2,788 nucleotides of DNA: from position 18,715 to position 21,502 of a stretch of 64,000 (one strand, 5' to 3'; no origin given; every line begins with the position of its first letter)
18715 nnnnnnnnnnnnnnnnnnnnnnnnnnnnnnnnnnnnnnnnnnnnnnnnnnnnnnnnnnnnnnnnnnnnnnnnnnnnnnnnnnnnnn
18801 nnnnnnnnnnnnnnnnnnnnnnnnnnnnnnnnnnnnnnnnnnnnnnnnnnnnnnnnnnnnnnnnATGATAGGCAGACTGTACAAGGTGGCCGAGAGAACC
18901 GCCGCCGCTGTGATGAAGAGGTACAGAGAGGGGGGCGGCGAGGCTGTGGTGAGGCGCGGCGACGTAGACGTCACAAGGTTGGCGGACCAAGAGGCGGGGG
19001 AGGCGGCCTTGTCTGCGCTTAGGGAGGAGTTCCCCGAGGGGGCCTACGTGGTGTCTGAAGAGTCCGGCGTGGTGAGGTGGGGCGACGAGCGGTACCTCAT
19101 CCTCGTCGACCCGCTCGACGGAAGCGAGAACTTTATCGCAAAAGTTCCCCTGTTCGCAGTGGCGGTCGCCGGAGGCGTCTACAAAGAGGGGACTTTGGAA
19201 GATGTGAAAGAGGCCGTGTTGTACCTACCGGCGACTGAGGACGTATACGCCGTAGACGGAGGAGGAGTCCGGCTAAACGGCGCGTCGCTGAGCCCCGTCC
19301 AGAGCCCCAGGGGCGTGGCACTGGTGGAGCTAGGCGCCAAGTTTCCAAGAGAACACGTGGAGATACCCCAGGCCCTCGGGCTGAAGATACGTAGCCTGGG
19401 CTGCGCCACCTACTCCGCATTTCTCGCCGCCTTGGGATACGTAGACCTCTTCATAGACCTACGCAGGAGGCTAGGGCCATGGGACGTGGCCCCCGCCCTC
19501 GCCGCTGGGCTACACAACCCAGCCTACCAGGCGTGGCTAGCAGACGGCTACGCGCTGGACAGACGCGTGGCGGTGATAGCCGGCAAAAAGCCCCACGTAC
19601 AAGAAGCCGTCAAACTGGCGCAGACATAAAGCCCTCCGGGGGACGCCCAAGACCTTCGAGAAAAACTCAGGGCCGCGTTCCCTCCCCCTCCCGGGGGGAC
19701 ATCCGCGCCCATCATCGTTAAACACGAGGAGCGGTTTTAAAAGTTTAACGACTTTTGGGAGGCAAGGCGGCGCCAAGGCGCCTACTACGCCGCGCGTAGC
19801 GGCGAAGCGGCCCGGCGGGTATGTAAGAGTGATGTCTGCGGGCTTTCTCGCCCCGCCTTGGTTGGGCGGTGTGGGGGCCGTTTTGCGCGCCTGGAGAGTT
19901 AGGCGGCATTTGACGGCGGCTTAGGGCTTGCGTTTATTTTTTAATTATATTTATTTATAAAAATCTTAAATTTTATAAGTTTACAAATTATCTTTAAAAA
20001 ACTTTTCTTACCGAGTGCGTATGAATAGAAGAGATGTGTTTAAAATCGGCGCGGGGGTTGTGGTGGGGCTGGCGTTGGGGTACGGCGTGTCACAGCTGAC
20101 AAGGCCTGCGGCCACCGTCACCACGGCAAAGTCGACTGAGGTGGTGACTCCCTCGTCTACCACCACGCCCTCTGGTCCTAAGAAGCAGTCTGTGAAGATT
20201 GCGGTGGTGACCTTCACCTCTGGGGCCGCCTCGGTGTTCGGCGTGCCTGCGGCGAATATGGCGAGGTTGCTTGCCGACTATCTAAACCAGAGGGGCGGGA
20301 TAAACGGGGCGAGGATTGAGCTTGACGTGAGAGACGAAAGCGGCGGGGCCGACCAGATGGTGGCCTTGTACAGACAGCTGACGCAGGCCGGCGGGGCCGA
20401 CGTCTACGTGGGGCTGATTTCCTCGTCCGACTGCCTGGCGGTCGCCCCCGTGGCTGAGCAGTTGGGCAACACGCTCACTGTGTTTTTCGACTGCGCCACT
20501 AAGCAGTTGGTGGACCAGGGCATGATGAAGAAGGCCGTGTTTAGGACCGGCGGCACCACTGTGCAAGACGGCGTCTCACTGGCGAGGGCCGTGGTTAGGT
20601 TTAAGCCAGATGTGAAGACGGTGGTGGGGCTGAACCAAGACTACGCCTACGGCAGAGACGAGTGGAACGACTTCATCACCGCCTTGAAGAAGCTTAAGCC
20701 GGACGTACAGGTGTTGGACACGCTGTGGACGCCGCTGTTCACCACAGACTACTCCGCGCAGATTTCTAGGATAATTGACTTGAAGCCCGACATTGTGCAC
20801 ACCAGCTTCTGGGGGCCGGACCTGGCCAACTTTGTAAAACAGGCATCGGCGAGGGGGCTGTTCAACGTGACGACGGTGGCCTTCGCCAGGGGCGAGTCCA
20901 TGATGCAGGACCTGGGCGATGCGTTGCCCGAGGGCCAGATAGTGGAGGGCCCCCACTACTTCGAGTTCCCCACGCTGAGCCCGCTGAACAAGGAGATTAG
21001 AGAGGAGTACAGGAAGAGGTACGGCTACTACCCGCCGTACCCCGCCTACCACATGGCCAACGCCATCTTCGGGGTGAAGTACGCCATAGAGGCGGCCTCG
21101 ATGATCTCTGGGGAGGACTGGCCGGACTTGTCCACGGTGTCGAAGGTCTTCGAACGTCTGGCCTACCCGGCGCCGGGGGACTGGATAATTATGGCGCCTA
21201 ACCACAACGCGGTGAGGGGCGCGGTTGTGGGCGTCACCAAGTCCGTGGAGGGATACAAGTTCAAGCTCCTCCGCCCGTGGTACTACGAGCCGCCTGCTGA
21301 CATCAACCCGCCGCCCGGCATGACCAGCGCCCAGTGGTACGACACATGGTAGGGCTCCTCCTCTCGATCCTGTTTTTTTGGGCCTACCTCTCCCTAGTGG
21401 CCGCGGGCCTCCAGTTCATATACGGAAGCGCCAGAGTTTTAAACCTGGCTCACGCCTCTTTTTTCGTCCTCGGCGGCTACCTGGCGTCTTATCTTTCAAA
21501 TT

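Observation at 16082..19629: Undescribed-looking operon: PaaA-like diiron protein, Rieske ferredoxin, PpsA-like His-swivel phosphotransferase and IMPase-family phosphatase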

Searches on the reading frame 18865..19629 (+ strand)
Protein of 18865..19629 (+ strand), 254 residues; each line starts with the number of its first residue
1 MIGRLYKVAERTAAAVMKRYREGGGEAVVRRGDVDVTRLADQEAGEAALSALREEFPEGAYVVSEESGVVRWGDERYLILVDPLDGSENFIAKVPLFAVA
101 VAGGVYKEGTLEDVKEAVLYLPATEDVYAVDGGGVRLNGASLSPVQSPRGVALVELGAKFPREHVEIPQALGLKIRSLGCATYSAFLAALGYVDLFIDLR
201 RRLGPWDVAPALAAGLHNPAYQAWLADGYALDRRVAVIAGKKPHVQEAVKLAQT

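Call 4: search_protein_families(library=pfam, proteins=[window:18865-19629:+], max_evalue=0.1)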
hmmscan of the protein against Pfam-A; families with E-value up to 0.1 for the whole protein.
window:18865-19629:+ (254 aa): 2 families
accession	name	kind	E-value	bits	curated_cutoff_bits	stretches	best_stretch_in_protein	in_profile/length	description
PF00459.30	Inositol_P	-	5.7e-21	75.6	27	1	6-212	10-225/271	Inositol monophosphatase family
PF00316.25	FBPase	-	0.011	15.8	34.8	1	59-113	82-137/191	Fructose-1-6-bisphosphatase, N-terminal domain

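Call 6: search_protein_families(library=ncbifam, proteins=[window:18865-19629:+], max_evalue=1)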
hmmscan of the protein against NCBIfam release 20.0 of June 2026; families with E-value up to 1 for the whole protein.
window:18865-19629:+ (254 aa): 11 families
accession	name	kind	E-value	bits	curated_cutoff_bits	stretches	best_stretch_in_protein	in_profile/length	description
NF009321.0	PRK12676.1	equivalog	9.8e-24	83.8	264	1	8-210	14-214/264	bifunctional fructose-bisphosphatase/inositol-phosphate phosphatase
TIGR02067.1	his_9_HisN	equivalog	1.3e-16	60.8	275.15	1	7-211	7-210/252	histidinol-phosphatase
NF008027.1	PRK10757.1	equivalog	2.2e-13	49.8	332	1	8-145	11-143/267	inositol-1-monophosphatase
TIGR01331.1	bisphos_cysQ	equivalog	4.2e-10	39.6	228.8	1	3-135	3-131/250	3'(2'),5'-bisphosphate nucleotidase CysQ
NF010678.0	PRK14076.1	equivalog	4.4e-10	39.1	493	1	32-127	37-132/570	bifunctional NADP phosphatase/NAD kinase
NF008182.0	PRK10931.1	equivalog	1.9e-06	27.2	379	1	1-131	1-127/246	3'(2'),5'-bisphosphate nucleotidase CysQ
NF006780.0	PRK09293.1-4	equivalog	0.0079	15.2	358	1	24-96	51-123/343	class 1 fructose-bisphosphatase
NF006786.0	PRK09293.3-3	subfamily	0.018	14.2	428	1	59-95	65-101/286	class 1 fructose-bisphosphatase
NF006778.0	PRK09293.1-1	equivalog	0.05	12.3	368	1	74-95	105-126/335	class 1 fructose-bisphosphatase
NF006779.0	PRK09293.1-3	equivalog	0.063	12.3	349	1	71-90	101-120/334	class 1 fructose-bisphosphatase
NF006785.0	PRK09293.3-2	equivalog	0.083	12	477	1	62-108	75-118/291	class 1 fructose-bisphosphatase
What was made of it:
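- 18865..19629 (+): G4: a 254-aa IMPase/FBPase-family phosphatase, translationally coupled to G3. It is a divergent paralogue and not the housekeeping enzyme. The best NCBIfam model, PRK12676, scores only 84 bits against a cut-off of 264 (calls 4, 6).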

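Call 78: search_solved_structures(query=window:18865-19629:+, max_evalue=0.001, show_alignments=1)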
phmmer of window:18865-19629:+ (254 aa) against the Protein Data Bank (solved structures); distinct sequences matched with E-value up to 0.001: 26.
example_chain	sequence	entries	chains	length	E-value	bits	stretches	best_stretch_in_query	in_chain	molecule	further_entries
1xi6_A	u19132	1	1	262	1.1e-16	64.1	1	23-211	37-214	extragenic suppressor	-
2p3n_A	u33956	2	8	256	1e-14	57.7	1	31-212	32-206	Inositol-1-monophosphatase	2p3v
2qfl_A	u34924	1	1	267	1.9e-13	53.5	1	7-210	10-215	Inositol-1-monophosphatase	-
6tqn_T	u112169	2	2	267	3.2e-13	52.8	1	7-210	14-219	Inositol monophosphatase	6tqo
6ib7_A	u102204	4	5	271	3.3e-13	52.7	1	7-210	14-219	Inositol-1-monophosphatase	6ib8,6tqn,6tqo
1vdw_A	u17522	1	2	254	7.3e-13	51.6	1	35-213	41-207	hypothetical protein PH1897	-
9vep_A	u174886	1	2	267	3e-11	46.3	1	7-211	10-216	Inositol-1-monophosphatase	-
9j90_B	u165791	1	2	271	3.2e-11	46.2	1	35-167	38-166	Nus factor SuhB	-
8wdq_A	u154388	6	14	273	3.4e-11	46.2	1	35-167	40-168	Nus factor SuhB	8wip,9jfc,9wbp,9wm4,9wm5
5eq7_A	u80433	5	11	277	5.6e-11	45.4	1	10-208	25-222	Inositol monophosphatase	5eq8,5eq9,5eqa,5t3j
6b65_A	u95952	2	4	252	8.8e-10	41.5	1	33-168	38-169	Fructose-1,6-bisphosphatase/inositol-1-monophosphatase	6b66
6b64_A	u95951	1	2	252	1.3e-09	40.9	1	33-146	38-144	Fructose-1,6-bisphosphatase/inositol-1-monophosphatase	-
1lbv_A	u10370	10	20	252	1.5e-09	40.7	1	33-146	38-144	fructose 1,6-bisphosphatase/inositol monophosphatase | Fructose-1,6-bisphosphatase/inositol-1-monophosphatase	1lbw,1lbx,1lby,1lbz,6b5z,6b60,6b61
5zhh_A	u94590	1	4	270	2e-09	40.3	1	11-129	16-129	Inositol-1-monophosphatase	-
3luz_A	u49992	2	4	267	3.5e-09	39.5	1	8-138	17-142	Extragenic suppressor protein suhB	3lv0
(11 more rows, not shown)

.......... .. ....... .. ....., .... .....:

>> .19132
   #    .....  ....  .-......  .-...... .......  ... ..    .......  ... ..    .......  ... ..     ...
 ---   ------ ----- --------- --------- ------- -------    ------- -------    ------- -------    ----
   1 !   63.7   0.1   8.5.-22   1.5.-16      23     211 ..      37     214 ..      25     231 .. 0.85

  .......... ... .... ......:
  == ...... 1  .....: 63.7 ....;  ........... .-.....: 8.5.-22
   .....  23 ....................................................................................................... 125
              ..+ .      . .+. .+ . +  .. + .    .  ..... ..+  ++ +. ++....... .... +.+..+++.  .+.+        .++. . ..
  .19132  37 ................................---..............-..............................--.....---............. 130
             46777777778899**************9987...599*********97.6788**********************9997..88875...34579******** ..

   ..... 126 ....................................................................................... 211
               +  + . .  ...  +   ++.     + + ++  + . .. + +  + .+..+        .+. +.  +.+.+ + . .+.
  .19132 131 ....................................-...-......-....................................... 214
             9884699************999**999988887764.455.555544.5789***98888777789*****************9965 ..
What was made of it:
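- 18865..19629 (+): PDB 1xi6 at 1.1e-16 (call 78).
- On Inositol monophosphatase / FBPase family (G4): PDB 1xi6 at 1e-16 (call 78).
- IMPase-family enzymes normally act on sugar, inositol or nucleotide phosphates (calls 6, 78).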

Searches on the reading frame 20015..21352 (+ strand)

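Call 4: search_protein_families(library=pfam, proteins=[window:20015-21352:+], max_evalue=0.1)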
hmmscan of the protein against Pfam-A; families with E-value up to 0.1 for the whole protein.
window:20015-21352:+ (445 aa): 4 families
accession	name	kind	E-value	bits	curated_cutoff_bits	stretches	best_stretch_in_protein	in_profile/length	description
PF13458.12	Peripla_BP_6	-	3.5e-50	172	31.7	1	59-405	1-335/343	Periplasmic binding protein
PF13433.12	Peripla_BP_5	-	2.4e-19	70.1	27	1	60-409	1-337/363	Periplasmic binding protein domain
PF10518.14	TAT_signal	-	0.016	15.6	22.7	1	3-22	2-21/21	TAT (twin-arginine translocation) pathway signal sequence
PF13439.12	Glyco_transf_4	-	0.061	13.8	28.5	0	237-287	51-102/170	Glycosyltransferase Family 4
